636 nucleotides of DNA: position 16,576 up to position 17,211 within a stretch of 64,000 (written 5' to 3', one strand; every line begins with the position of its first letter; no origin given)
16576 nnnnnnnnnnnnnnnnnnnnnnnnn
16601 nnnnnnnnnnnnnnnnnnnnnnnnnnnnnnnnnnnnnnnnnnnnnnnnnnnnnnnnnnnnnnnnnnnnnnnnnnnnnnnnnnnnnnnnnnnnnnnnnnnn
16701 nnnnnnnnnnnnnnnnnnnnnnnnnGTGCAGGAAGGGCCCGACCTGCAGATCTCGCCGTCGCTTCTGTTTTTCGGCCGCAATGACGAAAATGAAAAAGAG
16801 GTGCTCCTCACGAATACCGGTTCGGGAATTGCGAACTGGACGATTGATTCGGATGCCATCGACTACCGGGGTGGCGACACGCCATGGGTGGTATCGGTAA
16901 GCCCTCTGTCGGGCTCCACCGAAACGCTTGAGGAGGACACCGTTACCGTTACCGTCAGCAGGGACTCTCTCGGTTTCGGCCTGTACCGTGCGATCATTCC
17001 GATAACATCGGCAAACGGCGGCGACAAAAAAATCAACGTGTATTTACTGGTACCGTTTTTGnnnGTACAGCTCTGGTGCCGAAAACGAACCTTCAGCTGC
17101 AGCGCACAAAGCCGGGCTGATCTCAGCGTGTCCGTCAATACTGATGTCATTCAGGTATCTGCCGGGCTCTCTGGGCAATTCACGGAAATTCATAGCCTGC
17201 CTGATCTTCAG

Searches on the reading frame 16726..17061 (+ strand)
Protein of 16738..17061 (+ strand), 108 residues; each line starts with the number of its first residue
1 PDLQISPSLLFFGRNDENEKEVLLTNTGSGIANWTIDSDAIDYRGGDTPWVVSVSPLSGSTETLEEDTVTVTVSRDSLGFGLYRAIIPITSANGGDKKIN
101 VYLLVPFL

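Call 18: find_homologous_proteins(query=A2, max_evalue=0.001)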
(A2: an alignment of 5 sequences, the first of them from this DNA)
Query A2 (5 sequences) (108 aa, profile of the alignment): 4 proteins with E <= 0.001 among 826 candidates.
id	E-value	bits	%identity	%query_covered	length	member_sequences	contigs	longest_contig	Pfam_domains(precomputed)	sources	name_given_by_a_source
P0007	5.9e-32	128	35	100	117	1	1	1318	-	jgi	jgi:hypothetical protein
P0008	1.0e-31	127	32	84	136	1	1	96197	-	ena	-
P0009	5.9e-29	118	34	83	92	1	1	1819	PF19190.7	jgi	jgi:hypothetical protein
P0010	3.0e-5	42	27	97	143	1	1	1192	PF19190.7,PF22544.3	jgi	-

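Call 27: search_protein_representatives(alignment_id=A2)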
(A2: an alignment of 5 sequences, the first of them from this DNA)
Query: 5 sequences, 105 profile positions. Proteins with E-value up to 0.001 (for the whole library): 5392; up to 1e-10: 1725; up to 1e-30: 297. The best 150 are listed.
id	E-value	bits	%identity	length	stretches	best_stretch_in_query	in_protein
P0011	1.1e-212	706.8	-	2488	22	1-103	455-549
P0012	2.4e-156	525.7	-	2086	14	1-102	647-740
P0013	1.6e-137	465.2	-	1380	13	1-103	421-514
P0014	9.8e-133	449.8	-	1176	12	1-103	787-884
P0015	2.9e-131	445.1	-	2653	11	1-103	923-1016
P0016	3.0e-126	429.0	-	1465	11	1-102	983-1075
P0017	2.9e-118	403.3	-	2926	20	1-102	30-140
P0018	6.9e-113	386.0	-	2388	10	1-99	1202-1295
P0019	8.8e-103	353.6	-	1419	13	1-102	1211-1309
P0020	1.4e-95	330.4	-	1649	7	1-102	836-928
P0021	7.4e-95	328.1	-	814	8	1-103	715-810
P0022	2.8e-94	326.2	-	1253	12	1-100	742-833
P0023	4.8e-92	319.0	-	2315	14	1-102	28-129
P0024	3.5e-87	303.4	-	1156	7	1-102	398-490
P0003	1.7e-82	288.4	-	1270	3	1-105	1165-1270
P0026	2.9e-80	281.2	-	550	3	1-105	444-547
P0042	1.4e-68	243.6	-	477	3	1-105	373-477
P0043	1.9e-68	243.2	-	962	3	1-105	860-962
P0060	1.0e-63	228.0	-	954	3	1-102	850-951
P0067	1.3e-60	218.1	-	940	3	1-105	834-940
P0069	4.2e-58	209.9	-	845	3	1-104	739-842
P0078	3.1e-55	200.7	-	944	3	1-99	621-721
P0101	1.1e-49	182.9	-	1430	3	1-105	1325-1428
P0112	7.6e-48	177.0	-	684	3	1-105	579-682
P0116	1.5e-47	176.0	-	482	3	1-105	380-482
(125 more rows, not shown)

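Call 37: find_homologous_proteins(query=A4, max_evalue=1e-10)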
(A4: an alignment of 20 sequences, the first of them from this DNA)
Query A4 (20 sequences) (112 aa, profile of the alignment): 3 proteins with E <= 1e-10 among 8000 candidates.
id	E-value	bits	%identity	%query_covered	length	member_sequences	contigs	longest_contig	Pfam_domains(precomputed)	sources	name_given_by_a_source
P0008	5.7e-35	137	31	84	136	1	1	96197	-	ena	-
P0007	1.6e-34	136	35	99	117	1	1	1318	-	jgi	jgi:hypothetical protein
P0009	2.0e-27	113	34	80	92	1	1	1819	PF19190.7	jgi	jgi:hypothetical protein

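Call 38: search_protein_families(library=pfam, proteins=[P0043, P0060, P0067, P0069, P0078, P0101, P0042, P0116, P0112, P0026], max_evalue=0.001)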
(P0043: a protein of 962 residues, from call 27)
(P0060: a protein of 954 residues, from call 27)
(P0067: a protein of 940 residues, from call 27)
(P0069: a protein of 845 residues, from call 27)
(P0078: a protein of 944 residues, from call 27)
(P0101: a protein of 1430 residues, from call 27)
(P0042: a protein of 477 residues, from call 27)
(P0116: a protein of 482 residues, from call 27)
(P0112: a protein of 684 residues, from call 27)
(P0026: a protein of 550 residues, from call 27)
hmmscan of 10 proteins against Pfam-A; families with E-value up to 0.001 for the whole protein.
P0043 (962 aa): 1 family
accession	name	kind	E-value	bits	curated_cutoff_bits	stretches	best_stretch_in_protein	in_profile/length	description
PF22076.2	Cep192_D6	-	0.00014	22.4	35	0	774-852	20-98/101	Cep192 domain 6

P0060 (954 aa): 0 families

P0067 (940 aa): 0 families

P0069 (845 aa): 0 families

P0078 (944 aa): 0 families

P0101 (1430 aa): 5 families
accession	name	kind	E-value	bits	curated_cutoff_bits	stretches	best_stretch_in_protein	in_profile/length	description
PF11617.13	Cu-binding_MopE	-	7.3e-18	64.9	27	2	76-105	1-30/30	Putative metal-binding motif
PF19190.6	BACON_2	-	1e-13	51.5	25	2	1338-1420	16-88/94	Viral BACON domain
PF02412.23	TSP_3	-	3.8e-08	33.3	25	2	524-566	1-36/36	Thrombospondin type 3 repeat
PF22544.2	HYDIN_VesB_CFA65-like_Ig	-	3.6e-05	24.3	25.5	0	1340-1421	20-95/100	HYDIN/CFA65/VesB-like, Ig-like domain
PF21310.3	OCRL-like_ASH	-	9.9e-05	22.9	27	0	1340-1394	16-73/109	Inositol polyphosphate 5-phosphatase OCRL-like, ASH domain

P0042 (477 aa): 2 families
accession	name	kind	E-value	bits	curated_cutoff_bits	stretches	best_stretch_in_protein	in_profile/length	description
PF22544.2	HYDIN_VesB_CFA65-like_Ig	-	5.8e-05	23.7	25.5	0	389-467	20-92/100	HYDIN/CFA65/VesB-like, Ig-like domain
PF21310.3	OCRL-like_ASH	-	0.00072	20.1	27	0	180-233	16-67/109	Inositol polyphosphate 5-phosphatase OCRL-like, ASH domain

P0116 (482 aa): 3 families
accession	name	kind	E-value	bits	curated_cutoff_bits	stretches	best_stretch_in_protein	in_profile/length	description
PF19190.6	BACON_2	-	1.2e-23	83.3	25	2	397-471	19-88/94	Viral BACON domain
PF13004.13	BACON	-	2.4e-05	24.6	25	0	423-448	8-30/61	Putative binding domain, N-terminal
PF22544.2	HYDIN_VesB_CFA65-like_Ig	-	0.00073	20.2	25.5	0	396-453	20-75/100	HYDIN/CFA65/VesB-like, Ig-like domain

P0112 (684 aa): 3 families
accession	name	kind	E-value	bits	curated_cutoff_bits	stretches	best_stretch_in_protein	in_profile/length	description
PF19190.6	BACON_2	-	7.3e-14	51.9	25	2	584-674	5-88/94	Viral BACON domain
PF21310.3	OCRL-like_ASH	-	5.4e-05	23.7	27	0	483-536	15-70/109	Inositol polyphosphate 5-phosphatase OCRL-like, ASH domain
PF22544.2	HYDIN_VesB_CFA65-like_Ig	-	0.0005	20.7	25.5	0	595-675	21-95/100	HYDIN/CFA65/VesB-like, Ig-like domain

P0026 (550 aa): 0 families

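Call 39: find_encoding_contigs(protein=P0101, flank=10000, max_places=3)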
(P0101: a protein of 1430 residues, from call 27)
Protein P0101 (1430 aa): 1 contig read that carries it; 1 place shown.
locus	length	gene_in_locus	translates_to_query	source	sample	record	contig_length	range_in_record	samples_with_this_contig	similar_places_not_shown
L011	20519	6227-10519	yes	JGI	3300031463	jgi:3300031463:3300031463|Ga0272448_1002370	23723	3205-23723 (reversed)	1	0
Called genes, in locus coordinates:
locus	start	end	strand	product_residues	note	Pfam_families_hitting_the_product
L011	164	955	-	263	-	PF25087:GMPPB_C (weak), PF00132:Hexapep, PF25087:GMPPB_C (weak), PF25084:LbH_EIF2B (weak), PF00132:Hexapep, PF13720:Acetyltransf_11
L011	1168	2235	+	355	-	PF13483:Lactamase_B_3, PF12706:Lactamase_B_2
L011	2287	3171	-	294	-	PF08668:HDOD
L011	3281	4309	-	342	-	PF00294:PfkB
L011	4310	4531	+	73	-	-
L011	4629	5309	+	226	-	PF00196:GerE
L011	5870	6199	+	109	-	PF07238:PilZ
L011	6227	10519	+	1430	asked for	PF11617:Cu-binding_MopE, PF02412:TSP_3 (weak), PF19190:BACON_2 (faint), PF22544:HYDIN_VesB_CFA65-like_Ig (faint)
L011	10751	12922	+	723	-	PF22544:HYDIN_VesB_CFA65-like_Ig (faint), PF19190:BACON_2 (weak)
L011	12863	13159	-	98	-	-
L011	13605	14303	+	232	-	PF03602:Cons_hypoth95 (weak), PF05175:MTS, PF02475:TRM5-TYW2_MTfase, PF13847:Methyltransf_31 (weak), PF08241:Methyltransf_11 (faint), PF13649:Methyltransf_25 (weak)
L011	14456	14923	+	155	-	PF01258:zf-dskA_traR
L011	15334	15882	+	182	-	PF01558:POR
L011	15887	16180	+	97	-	PF13237:Fer4_10 (faint), PF12797:Fer4_2 (faint), PF12837:Fer4_6 (faint), PF14697:Fer4_21, PF12838:Fer4_7 (weak), PF13187:Fer4_9 (weak), PF13484:Fer4_16 (faint), PF00037:Fer4 (weak)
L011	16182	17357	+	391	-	PF01855:POR_N, PF02780:Transketolase_C, PF17147:PFOR_II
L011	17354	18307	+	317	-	PF02775:TPP_enzyme_C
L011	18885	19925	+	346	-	PF01145:Band_7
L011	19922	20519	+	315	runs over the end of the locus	PF01145:Band_7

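Call 40: find_encoding_contigs(protein=P0069, flank=10000, max_places=3)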
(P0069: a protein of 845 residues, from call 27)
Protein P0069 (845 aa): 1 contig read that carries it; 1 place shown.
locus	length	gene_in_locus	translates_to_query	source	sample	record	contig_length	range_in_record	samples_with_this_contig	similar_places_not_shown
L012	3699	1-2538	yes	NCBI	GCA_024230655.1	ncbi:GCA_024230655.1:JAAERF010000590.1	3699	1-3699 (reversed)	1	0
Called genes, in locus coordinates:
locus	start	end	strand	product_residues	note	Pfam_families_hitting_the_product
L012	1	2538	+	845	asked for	?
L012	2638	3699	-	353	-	PF04932:Wzy_C, PF13181:TPR_8 (faint), PF13176:TPR_7 (faint), PF13424:TPR_12 (faint), PF07719:TPR_2 (faint), PF00515:TPR_1 (faint), PF13174:TPR_6 (faint), PF14559:TPR_19 (weak), +1 more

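Call 48: predict_structure(alignment_id=A4)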
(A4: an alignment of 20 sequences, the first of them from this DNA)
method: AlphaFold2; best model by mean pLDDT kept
length: 112 residues; sequences in the alignment: 20
mean_pLDDT: 95.3   pTM: 0.86
mean pLDDT of the five models: 95.3, 94.9, 94.4, 94.3, 94.1
residues with pLDDT >= 90: 103; 70-90: 7; 50-70: 2; < 50: 0
segments of 3 or more residues with pLDDT < 50: none
pLDDT, mean of each block of 10 residues (from residue 1): 90 96 98 97 94 96 97 97 96 95 97 75
secondary structure, 60 per line:
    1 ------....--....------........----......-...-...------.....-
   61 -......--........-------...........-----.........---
elements in order: E7-10 E13-16 E23-30 E35-40 E46-48 E55-59 E62-67 E70-77 E85-95 E101-109

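Call 50: fold_search(model_id=the predicted structure, library=pdb)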
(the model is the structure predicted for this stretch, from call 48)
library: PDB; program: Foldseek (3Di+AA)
matches with E <= 10: 1941; with E <= 0.001: 105
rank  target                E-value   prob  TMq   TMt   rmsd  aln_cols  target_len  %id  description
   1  3qbt_F                1.1e-06  1.00  0.69  0.57   4.3       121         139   16  Crystal structure of OCRL1 540-678 in complex with Rab8a:GppNHp (released 2011-03-23)
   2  7som_J                4.3e-06  1.00  0.71  0.14   4.0       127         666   17  Ciliary C2 central pair apparatus isolated from Chlamydomonas reinhardtii (released 2022-04-13)
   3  6fq0_C                7.3e-06  1.00  0.61  0.36   6.0       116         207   21  Crystal structure of the CsuC-CsuA/B chaperone-subunit preassembly complex of the archaic chaperone-usher Csu pili of  (released 2018-09-26)
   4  6fq0_A                8.5e-06  1.00  0.61  0.36   5.9       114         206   21  Crystal structure of the CsuC-CsuA/B chaperone-subunit preassembly complex of the archaic chaperone-usher Csu pili of  (released 2018-09-26)
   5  3qbt_B                9.0e-06  1.00  0.68  0.59   3.4       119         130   18  Crystal structure of OCRL1 540-678 in complex with Rab8a:GppNHp (released 2011-03-23)
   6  7sqc_F0               1.1e-05  1.00  0.70  0.27   3.2       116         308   16  Ciliary C1 central pair apparatus isolated from Chlamydomonas reinhardtii (released 2022-04-13)
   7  5d6h_A                1.2e-05  1.00  0.65  0.35   3.9       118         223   19  Crystal structure of CsuC-CsuA/B chaperone-major subunit pre-assembly complex from Csu biofilm-mediating pili of Acine (released 2015-11-04)
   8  1l4i_A                1.3e-05  1.00  0.56  0.36   5.0       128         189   10  Crystal Structure of the Periplasmic Chaperone SfaE (released 2002-06-12)
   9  7sqc_F1               1.5e-05  1.00  0.71  0.18   3.3       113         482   18  Ciliary C1 central pair apparatus isolated from Chlamydomonas reinhardtii (released 2022-04-13)
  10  9fxb_C                1.5e-05  1.00  0.63  0.39   4.2       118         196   10  Cryo-EM structure of the type 1 pilus assembly platform as part of the FimI-bound chaperone-usher pilus complex (FimDH (released 2025-06-04)
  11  1l4i_B                1.5e-05  1.00  0.66  0.41   4.1       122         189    8  Crystal Structure of the Periplasmic Chaperone SfaE (released 2002-06-12)
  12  6fqa_C                1.7e-05  1.00  0.61  0.33   5.9       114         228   21  Crystal structure of the CsuC-CsuA/B chaperone-subunit preassembly complex of the archaic chaperone-usher Csu pili of  (released 2018-09-26)
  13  4zmh_B                1.8e-05  1.00  0.69  0.10   3.4       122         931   17  Crystal structure of a five-domain GH115 alpha-Glucuronidase from the Marine Bacterium Saccharophagus degradans 2-40T (released 2016-05-04)
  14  6fjy_C                1.8e-05  1.00  0.64  0.39   4.3       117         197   20  Crystal structure of CsuC-CsuE chaperone-tip adhesion subunit pre-assembly complex from archaic chaperone-usher Csu pi (released 2018-05-16)
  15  6fqa_A                1.8e-05  1.00  0.60  0.32   6.4       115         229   20  Crystal structure of the CsuC-CsuA/B chaperone-subunit preassembly complex of the archaic chaperone-usher Csu pili of  (released 2018-09-26)
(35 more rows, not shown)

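Call 70: search_solved_structures(query=A4, max_evalue=1)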
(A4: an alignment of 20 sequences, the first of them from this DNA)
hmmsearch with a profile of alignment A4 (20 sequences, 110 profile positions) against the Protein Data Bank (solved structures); distinct sequences matched with E-value up to 1: 12.
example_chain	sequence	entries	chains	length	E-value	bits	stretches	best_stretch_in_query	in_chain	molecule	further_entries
4zmh_A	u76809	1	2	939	0.0012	22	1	17-94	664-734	Uncharacterized protein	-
9cbn_A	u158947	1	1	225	0.31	14.2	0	50-87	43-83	HAstV1 neutralizing Fab 3B4 heavy chain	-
5kvf_H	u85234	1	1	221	0.51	13.5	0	49-80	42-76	ZV-64 Antibody Fab Heavy Chain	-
6dca_H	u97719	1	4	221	0.63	13.2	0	48-81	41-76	Fab heavy chain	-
6t3j_C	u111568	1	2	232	0.64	13.2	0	48-79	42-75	IgG1-hDR5-05-Heavy Chain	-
6r7t_A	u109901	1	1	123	0.67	13.1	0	50-86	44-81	anti MAGEB1 nanobody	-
2z4q_B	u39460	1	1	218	0.71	13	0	48-80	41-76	anti egfr antibody fab, heavy chain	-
1pg7_X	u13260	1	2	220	0.74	13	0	46-83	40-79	murine antibody 6A6 Fab fragment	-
6m87_B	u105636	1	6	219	0.75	12.9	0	49-80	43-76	Fab 10A6 heavy chain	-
1z3g_H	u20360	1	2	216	0.94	12.6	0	50-80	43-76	2A8 Fab Heavy Chain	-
3s62_H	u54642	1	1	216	0.94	12.6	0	50-80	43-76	Fab fragment of antibody 2A8, Heavy chain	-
4l5f_H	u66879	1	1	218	1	12.5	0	49-80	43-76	Heavy chain of E106 antibody (VH and CH1 of IgG2c)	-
